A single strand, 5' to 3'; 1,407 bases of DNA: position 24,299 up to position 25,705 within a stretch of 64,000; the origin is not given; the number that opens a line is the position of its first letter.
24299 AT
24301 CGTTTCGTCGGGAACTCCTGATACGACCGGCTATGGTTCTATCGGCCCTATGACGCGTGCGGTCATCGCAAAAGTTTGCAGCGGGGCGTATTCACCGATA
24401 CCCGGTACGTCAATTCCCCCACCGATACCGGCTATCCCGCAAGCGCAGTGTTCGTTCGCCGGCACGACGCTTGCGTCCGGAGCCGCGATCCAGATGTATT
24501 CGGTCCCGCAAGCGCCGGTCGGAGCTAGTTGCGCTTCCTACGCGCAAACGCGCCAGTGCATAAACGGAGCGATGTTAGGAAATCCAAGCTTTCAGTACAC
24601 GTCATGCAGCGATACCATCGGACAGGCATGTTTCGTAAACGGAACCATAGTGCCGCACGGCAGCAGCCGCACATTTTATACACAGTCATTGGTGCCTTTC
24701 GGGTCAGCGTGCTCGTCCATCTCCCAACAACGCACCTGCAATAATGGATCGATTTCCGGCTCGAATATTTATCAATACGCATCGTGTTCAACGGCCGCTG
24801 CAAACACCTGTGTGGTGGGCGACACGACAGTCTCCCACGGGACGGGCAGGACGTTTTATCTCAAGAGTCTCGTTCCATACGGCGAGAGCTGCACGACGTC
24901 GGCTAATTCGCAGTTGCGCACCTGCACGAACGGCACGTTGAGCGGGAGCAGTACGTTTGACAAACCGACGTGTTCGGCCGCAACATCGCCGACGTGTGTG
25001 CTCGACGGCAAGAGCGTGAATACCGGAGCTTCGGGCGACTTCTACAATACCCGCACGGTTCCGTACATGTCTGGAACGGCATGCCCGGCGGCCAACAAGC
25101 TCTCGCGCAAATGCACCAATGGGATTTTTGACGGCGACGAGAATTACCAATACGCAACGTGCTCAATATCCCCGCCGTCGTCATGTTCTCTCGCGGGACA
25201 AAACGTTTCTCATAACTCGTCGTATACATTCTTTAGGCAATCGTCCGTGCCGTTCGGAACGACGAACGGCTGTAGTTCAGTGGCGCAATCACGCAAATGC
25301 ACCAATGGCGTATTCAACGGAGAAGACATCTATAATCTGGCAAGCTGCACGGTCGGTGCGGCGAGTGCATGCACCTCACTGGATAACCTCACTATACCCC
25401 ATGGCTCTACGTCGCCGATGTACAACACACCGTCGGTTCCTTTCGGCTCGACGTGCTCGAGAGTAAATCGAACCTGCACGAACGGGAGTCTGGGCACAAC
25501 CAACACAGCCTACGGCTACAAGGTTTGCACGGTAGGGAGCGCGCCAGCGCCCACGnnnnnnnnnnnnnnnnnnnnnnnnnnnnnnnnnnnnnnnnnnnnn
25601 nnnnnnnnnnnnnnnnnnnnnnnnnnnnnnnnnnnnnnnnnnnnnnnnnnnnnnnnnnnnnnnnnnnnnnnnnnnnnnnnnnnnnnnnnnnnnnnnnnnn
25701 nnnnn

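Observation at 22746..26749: Two adjacent paralogous secreted proteins with PG-binding domains; the larger carries about 7 tandem Cys-pair repeats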

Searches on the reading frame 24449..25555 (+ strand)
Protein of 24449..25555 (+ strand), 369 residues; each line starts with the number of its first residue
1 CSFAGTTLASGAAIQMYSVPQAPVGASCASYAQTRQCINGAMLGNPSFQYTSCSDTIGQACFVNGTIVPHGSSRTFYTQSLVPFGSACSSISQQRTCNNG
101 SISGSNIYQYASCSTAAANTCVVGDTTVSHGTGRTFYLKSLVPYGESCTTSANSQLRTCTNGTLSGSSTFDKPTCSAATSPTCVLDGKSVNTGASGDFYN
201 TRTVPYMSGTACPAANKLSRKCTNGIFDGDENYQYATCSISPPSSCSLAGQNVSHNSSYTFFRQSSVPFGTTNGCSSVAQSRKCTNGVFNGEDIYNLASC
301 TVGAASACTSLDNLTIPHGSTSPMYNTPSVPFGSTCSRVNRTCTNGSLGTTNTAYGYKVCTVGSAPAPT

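Call 9: find_homologous_proteins(query=window:24449-25555:+, max_evalue=0.001)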
Query window:24449-25555:+ (369 aa): 185 proteins with E <= 0.001 among 4141 candidates; the best 120 are listed.
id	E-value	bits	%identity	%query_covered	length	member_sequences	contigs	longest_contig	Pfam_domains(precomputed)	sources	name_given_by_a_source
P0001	2.9e-103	364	37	99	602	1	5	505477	-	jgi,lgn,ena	-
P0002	3.3e-93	331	39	98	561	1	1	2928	-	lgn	-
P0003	3.1e-87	311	38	98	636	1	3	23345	-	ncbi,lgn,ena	ncbi:MAG: peptidoglycan-binding domain-containing protein [Patescibacteria group bacterium]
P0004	5.5e-87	310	37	98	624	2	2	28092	PF01471.24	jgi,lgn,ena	-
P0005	5.5e-86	307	38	95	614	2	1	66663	PF01471.24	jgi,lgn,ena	-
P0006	1.0e-85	306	36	98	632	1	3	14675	PF01471.24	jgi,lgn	jgi:peptidoglycan hydrolase-like protein with peptidoglycan-binding domain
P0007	9.9e-83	296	39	98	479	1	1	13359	PF01471.24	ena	-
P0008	1.5e-82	296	34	95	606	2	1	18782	PF01471.24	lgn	-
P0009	6.4e-82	294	40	98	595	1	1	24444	PF01471.24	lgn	-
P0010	1.1e-81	293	35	96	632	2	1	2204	PF01471.24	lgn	-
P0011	2.5e-81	292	46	98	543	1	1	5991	-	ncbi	-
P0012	2.0e-79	285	36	97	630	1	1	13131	PF01471.24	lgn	-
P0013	8.5e-78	280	43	98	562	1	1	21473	PF01471.24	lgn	-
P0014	6.7e-77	277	38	94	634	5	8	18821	PF01471.24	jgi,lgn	-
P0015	9.1e-77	277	39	98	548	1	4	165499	PF01471.24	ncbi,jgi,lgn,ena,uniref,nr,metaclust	ncbi:hypothetical protein A2765_02020 [Candidatus Kaiserbacteria bacterium RIFCSPHIGHO2_01_FULL_56_2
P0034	3.6e-71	258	40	98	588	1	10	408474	PF01471.24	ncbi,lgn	-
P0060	5.8e-57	212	38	94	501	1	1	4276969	-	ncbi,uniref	ncbi:hypothetical protein [Bdellovibrio sp. HCB337]|uniref:hypothetical protein n=1 Tax=Bdellovibrio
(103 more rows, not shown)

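Call 38: find_encoding_contigs(protein=P0015, flank=8000, max_places=2)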
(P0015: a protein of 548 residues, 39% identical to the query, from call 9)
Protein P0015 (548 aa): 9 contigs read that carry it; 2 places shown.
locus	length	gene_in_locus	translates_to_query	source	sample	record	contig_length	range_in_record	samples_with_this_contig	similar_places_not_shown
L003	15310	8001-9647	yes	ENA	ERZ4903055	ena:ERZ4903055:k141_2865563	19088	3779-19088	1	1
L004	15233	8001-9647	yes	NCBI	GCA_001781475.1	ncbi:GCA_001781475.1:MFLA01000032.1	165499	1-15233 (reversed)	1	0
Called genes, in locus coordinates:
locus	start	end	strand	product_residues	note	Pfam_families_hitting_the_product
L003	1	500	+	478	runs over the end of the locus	-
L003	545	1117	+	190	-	-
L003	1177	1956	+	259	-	PF00121:TIM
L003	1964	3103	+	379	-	PF00162:PGK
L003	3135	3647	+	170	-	-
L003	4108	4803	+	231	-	PF00483:NTP_transferase, PF01128:IspD (faint), PF12804:NTP_transf_3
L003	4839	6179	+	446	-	PF01471:PG_binding_1, PF18911:PKD_4 (weak), PF00801:PKD (weak)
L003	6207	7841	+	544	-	PF01471:PG_binding_1, PF00801:PKD (weak), PF18911:PKD_4 (weak)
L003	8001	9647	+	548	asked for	PF01471:PG_binding_1 (weak)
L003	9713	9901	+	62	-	-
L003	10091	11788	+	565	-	PF01368:DHH, PF02272:DHHA1 (weak), PF17768:RecJ_OB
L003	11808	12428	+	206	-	PF10110:GPDPase_memb (faint), PF06790:UPF0259, PF06161:DUF975, PF25231:DUF7847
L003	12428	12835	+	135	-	PF00075:RNase_H, PF13456:RVT_3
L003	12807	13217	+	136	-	PF01741:MscL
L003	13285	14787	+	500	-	PF13567:DUF4131, PF03772:Competence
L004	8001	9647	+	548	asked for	PF01471:PG_binding_1 (weak)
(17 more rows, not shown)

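Call 39: find_encoding_contigs(protein=P0034, flank=8000, max_places=2)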
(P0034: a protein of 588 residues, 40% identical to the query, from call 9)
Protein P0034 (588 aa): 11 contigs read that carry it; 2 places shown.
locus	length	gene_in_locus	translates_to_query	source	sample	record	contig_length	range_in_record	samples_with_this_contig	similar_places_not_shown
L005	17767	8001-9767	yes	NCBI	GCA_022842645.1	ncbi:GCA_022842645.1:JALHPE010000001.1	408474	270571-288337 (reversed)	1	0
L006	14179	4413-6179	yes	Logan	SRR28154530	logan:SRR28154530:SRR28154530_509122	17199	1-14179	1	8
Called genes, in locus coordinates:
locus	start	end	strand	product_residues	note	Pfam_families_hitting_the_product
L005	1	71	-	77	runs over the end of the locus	-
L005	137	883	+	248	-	PF00121:TIM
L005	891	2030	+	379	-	PF00162:PGK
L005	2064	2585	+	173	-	-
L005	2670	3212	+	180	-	-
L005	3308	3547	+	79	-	-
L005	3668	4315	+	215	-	-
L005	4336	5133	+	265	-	PF01128:IspD (faint), PF00483:NTP_transferase, PF12804:NTP_transf_3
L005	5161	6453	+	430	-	PF01471:PG_binding_1, PF18911:PKD_4, PF00801:PKD (weak)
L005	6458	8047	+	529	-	PF01471:PG_binding_1, PF00801:PKD (weak), PF00050:Kazal_1 (faint), PF18911:PKD_4 (weak)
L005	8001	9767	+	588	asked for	PF01471:PG_binding_1 (weak)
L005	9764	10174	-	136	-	PF11969:DcpS_C, PF01230:HIT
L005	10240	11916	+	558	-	PF01368:DHH, PF17768:RecJ_OB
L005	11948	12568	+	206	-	PF25231:DUF7847, PF06790:UPF0259, PF10110:GPDPase_memb (weak), PF06161:DUF975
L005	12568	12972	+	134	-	PF00075:RNase_H, PF13456:RVT_3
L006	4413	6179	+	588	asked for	PF01471:PG_binding_1 (weak)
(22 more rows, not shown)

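Call 76: find_encoding_contigs(protein=P0060, flank=6000, max_places=1)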
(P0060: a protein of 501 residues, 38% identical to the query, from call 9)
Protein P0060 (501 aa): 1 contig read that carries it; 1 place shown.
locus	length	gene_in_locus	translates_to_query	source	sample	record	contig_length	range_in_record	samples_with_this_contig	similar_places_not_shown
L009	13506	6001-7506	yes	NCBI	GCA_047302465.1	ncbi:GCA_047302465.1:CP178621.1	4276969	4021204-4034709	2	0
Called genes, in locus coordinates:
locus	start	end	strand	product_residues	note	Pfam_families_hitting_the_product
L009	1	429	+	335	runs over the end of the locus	PF02586:SRAP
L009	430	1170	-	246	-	-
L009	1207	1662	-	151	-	PF00293:NUDIX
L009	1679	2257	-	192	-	PF08818:DUF1801, PF13376:OmdA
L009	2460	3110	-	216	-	PF04471:Mrr_cat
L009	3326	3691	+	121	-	PF01022:HTH_5, PF12840:HTH_20, PF01978:TrmB (weak), PF12802:MarR_2, PF21476:PF0610-like_N (faint)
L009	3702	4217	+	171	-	PF08327:AHSA1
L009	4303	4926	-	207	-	-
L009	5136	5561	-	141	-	-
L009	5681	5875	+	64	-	-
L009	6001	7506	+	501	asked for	-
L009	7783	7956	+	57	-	-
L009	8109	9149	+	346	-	PF13289:SIR2_2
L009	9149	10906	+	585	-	PF01935:DUF87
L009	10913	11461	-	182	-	-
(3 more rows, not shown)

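Call 77: find_encoding_contigs(protein=P0001, flank=6000, max_places=1)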
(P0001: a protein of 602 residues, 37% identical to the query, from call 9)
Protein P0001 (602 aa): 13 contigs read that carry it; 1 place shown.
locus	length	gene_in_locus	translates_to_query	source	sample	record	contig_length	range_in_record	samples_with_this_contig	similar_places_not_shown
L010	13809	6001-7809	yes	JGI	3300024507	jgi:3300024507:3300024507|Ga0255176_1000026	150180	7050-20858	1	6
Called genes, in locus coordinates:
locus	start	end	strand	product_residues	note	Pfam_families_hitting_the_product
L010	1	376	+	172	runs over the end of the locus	-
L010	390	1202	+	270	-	PF02900:LigB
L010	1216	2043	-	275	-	PF01435:Peptidase_M48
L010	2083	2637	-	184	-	PF01169:GDT1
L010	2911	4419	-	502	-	PF00211:Guanylate_cyc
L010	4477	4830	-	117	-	PF00072:Response_reg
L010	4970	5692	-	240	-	PF00849:PseudoU_synth_2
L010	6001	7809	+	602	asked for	-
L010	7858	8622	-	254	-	-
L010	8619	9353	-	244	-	PF03741:TerC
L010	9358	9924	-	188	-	PF01048:PNP_UDP_1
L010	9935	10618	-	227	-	PF07238:PilZ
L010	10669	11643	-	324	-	PF00561:Abhydrolase_1 (faint), PF12146:Hydrolase_4 (weak)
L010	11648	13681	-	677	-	PF05649:Peptidase_M13_N, PF01431:Peptidase_M13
